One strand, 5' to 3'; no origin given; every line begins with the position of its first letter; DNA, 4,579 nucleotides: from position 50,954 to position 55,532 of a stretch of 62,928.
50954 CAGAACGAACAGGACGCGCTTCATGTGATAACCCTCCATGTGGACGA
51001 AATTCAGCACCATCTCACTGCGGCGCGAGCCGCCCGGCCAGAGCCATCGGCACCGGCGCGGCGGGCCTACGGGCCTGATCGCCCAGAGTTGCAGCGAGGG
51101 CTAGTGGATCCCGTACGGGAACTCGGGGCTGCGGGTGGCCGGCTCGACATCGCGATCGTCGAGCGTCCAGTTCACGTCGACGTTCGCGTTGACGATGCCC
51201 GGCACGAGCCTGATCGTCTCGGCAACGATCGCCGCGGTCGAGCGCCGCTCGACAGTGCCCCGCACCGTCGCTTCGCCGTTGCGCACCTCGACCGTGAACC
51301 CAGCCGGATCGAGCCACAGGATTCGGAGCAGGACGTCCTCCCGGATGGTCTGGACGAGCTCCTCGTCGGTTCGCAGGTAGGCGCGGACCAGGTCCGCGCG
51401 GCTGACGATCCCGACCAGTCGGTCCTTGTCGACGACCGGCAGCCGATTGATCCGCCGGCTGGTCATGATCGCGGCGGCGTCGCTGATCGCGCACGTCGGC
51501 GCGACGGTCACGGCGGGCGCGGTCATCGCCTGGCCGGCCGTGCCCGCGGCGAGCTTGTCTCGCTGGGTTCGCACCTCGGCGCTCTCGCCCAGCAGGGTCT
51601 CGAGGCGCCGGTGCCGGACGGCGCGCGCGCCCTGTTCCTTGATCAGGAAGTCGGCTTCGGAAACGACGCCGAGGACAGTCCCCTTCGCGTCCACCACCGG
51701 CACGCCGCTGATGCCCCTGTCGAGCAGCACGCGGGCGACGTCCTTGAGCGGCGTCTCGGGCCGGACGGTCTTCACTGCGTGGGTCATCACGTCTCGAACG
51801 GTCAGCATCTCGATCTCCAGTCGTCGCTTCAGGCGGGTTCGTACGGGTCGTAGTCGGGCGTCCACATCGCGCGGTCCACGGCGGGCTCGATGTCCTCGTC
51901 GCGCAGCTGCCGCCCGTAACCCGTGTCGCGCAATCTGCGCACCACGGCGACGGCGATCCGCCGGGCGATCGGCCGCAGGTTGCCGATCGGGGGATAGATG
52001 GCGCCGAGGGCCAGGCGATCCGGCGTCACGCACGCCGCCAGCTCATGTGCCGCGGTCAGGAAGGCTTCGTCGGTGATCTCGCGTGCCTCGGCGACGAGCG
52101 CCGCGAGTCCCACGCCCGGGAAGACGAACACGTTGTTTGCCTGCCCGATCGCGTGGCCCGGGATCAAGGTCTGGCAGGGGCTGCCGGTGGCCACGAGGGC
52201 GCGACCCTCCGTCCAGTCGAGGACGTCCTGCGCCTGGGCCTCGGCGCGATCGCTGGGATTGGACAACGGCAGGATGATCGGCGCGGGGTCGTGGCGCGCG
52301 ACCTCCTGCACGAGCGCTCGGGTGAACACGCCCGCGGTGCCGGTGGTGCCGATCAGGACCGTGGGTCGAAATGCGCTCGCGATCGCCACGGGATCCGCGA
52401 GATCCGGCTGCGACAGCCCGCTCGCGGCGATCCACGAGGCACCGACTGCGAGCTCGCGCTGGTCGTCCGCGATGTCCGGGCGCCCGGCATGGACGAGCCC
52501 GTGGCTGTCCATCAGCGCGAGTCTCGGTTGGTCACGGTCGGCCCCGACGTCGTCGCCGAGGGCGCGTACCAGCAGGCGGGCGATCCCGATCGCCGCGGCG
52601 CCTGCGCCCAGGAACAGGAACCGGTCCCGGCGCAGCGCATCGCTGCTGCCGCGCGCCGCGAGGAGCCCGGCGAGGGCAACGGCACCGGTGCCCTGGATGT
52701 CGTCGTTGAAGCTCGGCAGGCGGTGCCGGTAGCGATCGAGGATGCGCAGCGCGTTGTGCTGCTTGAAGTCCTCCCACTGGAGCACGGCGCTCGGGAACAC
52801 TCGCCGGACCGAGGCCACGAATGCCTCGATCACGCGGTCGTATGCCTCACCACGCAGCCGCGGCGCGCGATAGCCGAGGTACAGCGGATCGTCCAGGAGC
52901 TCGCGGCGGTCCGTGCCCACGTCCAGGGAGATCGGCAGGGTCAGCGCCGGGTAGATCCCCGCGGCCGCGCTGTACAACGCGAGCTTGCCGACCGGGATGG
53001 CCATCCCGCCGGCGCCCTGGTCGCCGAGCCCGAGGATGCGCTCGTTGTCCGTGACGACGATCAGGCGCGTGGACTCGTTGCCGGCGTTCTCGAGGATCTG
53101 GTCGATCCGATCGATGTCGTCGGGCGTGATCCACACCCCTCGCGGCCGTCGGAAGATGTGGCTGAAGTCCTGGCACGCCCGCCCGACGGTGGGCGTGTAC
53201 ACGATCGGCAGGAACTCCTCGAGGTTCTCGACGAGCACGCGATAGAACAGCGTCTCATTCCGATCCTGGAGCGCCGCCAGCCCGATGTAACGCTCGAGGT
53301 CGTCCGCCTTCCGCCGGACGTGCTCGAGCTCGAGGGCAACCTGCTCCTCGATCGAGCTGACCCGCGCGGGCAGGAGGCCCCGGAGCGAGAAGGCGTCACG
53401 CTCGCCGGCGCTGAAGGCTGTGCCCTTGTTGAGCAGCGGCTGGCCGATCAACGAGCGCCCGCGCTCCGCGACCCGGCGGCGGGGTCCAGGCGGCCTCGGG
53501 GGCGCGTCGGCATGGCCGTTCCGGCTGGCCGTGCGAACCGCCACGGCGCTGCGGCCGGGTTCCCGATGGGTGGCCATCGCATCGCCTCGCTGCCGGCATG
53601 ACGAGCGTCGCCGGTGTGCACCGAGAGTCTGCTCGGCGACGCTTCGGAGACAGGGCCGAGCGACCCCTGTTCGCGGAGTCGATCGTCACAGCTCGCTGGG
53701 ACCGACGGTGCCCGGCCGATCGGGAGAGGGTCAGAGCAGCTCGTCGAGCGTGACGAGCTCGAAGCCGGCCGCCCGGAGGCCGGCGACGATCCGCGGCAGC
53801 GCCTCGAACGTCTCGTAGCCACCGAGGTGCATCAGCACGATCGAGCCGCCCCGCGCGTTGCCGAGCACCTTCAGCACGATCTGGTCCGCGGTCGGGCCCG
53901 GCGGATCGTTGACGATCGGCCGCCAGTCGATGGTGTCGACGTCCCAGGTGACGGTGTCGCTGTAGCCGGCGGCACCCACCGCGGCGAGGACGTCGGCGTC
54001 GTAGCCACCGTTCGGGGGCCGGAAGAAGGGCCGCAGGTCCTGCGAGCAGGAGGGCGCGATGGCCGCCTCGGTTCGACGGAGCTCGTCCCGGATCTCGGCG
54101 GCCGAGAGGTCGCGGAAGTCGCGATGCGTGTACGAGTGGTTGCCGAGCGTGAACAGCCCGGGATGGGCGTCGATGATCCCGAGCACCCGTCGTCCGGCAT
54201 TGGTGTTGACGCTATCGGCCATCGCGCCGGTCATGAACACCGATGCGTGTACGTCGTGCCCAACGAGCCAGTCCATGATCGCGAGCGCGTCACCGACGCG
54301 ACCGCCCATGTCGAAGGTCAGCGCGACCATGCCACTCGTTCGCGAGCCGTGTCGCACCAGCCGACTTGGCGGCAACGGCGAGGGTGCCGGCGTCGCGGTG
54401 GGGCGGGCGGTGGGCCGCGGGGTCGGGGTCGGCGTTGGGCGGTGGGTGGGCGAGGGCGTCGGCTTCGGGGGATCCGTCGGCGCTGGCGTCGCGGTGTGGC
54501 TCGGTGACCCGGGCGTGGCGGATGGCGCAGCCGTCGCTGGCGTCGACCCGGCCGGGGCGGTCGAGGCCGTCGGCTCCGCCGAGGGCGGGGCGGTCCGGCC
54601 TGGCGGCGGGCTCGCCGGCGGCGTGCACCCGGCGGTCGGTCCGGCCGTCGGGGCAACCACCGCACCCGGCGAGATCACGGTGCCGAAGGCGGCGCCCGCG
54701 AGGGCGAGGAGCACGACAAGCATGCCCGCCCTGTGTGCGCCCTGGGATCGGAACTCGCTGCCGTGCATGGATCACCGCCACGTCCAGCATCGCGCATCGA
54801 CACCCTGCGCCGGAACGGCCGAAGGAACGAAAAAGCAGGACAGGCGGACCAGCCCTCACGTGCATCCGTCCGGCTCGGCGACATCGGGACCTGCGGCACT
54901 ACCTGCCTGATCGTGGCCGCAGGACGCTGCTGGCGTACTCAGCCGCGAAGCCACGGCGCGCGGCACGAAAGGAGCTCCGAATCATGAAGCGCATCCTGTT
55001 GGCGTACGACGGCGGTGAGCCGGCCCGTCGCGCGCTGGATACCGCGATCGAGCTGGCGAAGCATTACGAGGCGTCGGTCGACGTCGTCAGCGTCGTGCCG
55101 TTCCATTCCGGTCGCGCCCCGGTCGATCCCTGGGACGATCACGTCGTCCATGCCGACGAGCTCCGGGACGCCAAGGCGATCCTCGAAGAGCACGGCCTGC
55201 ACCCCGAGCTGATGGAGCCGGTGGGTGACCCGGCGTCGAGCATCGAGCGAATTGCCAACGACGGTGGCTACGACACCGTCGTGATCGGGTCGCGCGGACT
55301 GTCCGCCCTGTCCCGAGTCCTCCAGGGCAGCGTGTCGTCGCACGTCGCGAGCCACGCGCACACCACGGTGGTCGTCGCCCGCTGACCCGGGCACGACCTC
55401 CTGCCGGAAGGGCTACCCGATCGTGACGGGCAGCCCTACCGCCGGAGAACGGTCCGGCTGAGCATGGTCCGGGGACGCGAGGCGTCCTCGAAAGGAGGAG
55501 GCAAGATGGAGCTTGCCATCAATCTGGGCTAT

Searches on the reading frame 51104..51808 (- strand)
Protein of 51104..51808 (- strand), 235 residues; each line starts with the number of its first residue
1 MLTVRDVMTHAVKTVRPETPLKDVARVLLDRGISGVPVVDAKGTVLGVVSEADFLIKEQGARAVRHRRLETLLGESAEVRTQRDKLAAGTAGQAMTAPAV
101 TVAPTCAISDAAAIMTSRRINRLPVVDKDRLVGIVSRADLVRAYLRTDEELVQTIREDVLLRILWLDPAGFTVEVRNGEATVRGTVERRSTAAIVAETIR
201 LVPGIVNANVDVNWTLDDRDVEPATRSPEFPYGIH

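Call 63: search_protein_families(library=pfam, proteins=[window:51104-51808:-], max_evalue=0.001)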
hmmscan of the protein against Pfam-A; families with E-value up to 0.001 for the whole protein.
window:51104-51808:- (235 aa): 2 families
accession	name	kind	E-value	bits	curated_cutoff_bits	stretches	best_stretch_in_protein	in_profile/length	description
PF00571.33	CBS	-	6e-31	107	24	2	4-55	1-52/57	CBS domain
PF04972.22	BON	-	1.4e-05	25.7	27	1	148-206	2-59/69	BON domain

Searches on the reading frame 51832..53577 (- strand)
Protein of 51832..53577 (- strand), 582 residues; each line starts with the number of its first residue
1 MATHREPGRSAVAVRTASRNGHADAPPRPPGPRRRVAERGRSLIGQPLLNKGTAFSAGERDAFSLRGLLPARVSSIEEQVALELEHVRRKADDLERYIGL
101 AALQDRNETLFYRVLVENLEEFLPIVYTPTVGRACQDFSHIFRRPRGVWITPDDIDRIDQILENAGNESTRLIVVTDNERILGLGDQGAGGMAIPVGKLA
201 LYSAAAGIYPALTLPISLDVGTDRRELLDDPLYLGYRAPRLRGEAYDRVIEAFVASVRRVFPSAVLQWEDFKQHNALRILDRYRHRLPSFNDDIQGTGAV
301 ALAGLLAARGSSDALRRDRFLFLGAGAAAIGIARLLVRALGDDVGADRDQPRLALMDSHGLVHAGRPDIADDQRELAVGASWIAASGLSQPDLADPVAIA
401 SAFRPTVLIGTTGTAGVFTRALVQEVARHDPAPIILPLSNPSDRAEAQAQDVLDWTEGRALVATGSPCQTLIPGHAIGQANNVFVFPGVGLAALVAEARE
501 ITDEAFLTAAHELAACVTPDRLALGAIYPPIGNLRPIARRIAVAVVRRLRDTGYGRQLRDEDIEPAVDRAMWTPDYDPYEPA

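Call 63: search_protein_families(library=pfam, proteins=[window:51832-53577:-], max_evalue=0.001)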
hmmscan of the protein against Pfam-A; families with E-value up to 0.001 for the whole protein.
window:51832-53577:- (582 aa): 2 families
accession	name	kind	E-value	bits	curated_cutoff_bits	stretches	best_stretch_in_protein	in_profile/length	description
PF00390.24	malic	-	9.1e-70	234.6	23.1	1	104-284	1-182/182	Malic enzyme, N-terminal domain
PF03949.21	Malic_M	-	1e-69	235.2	23.5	1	294-548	1-256/258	Malic enzyme, NAD binding domain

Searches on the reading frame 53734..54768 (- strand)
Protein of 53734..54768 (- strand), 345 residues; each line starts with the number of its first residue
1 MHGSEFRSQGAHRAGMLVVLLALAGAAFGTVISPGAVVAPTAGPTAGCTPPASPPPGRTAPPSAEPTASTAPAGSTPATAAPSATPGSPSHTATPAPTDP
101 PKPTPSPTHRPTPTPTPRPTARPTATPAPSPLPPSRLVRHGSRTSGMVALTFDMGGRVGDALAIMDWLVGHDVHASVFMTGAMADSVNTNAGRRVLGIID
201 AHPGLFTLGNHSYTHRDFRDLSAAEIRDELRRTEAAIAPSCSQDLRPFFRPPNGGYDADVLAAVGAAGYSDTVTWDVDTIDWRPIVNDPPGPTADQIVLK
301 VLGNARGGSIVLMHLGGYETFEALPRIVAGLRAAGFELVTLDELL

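Call 63: search_protein_families(library=pfam, proteins=[window:53734-54768:-], max_evalue=0.001)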
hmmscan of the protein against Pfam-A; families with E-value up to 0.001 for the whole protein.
window:53734-54768:- (345 aa): 1 family
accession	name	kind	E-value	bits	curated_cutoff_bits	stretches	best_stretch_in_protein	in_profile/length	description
PF01522.26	Polysacc_deac_1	-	4.8e-18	65.7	23.1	1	143-269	4-121/124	Polysaccharide deacetylase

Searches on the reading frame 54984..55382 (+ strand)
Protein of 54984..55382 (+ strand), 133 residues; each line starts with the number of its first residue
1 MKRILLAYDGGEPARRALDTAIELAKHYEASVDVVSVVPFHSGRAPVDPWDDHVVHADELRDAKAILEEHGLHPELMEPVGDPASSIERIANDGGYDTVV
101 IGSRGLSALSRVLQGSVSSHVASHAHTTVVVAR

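Call 63: search_protein_families(library=pfam, proteins=[window:54984-55382:+], max_evalue=0.001)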
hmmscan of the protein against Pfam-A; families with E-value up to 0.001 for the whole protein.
window:54984-55382:+ (133 aa): 1 family
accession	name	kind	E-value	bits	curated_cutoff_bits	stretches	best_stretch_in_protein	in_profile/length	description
PF00582.32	Usp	-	5.2e-28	98.8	24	1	1-133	1-141/141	Universal stress protein family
